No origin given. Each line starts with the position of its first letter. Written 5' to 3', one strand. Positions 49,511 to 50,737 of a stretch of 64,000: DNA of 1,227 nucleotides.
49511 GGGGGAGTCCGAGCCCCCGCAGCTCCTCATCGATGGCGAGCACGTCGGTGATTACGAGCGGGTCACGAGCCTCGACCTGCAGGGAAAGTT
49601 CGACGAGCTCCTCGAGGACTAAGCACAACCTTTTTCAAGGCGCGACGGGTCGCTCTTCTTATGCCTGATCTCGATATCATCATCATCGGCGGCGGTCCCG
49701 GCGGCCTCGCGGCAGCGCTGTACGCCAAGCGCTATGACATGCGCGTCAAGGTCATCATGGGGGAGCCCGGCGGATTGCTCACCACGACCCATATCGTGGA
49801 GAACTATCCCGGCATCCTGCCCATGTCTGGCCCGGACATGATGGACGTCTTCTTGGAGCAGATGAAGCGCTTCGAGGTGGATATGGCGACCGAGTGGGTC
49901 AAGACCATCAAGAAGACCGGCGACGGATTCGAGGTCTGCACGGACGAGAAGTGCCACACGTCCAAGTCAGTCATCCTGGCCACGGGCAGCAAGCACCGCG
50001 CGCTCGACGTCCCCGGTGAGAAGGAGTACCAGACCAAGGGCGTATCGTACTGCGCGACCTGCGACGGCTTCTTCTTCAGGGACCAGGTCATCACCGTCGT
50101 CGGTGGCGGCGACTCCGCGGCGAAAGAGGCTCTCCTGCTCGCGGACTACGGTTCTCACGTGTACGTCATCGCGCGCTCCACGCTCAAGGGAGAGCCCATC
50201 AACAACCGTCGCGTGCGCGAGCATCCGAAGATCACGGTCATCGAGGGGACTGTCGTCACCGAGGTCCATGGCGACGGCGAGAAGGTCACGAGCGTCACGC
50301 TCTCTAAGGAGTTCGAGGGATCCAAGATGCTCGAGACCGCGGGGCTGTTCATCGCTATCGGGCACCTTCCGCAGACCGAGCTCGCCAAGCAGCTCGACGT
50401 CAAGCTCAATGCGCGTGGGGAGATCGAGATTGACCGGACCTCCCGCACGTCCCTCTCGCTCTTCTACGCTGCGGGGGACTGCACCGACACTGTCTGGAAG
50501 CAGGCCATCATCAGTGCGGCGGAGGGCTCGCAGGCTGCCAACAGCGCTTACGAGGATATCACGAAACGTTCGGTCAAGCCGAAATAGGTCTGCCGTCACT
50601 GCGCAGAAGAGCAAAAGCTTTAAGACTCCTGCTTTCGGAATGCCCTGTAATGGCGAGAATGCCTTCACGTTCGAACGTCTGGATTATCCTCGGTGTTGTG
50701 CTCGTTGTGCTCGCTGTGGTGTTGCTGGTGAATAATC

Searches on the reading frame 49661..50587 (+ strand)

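Call 46: search_protein_families(library=pfam, proteins=[window:49661-50587:+], max_evalue=0.001)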
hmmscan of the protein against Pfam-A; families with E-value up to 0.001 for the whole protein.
window:49661-50587:+ (308 aa): 10 families
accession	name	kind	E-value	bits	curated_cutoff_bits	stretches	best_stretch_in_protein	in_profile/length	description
PF07992.20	Pyr_redox_2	-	1.2e-45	156.6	26.1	1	5-289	2-291/291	Pyridine nucleotide-disulphide oxidoreductase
PF13738.12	Pyr_redox_3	-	6.8e-23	81.8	30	1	71-261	94-293/305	Pyridine nucleotide-disulphide oxidoreductase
PF00070.33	Pyr_redox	-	2.1e-15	57.4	22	1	144-215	2-80/82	Pyridine nucleotide-disulphide oxidoreductase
PF03486.20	HI0933_like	-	2.6e-07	30.8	50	0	5-32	2-29/244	HI0933-like protein Rossmann domain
PF12831.13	FAD_oxidored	-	3.1e-07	30.5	27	1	5-43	1-41/416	FAD dependent oxidoreductase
PF13241.12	NAD_binding_7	-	2.8e-05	25.1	22.1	0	139-189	5-46/104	Putative NAD(P)-binding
PF01134.28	GIDA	-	6.4e-05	22.6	22.1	0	5-33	1-29/391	Glucose inhibited division protein A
PF13450.12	NAD_binding_8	-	0.00015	22.4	21.9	1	8-45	1-40/68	NAD(P)-binding Rossmann-like domain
PF05834.18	Lycopene_cycl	-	0.00015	21.4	23.4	0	5-44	1-42/380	Lycopene cyclase protein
PF01266.30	DAO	-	0.00092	19.3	27.9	0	5-34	1-30/353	FAD dependent oxidoreductase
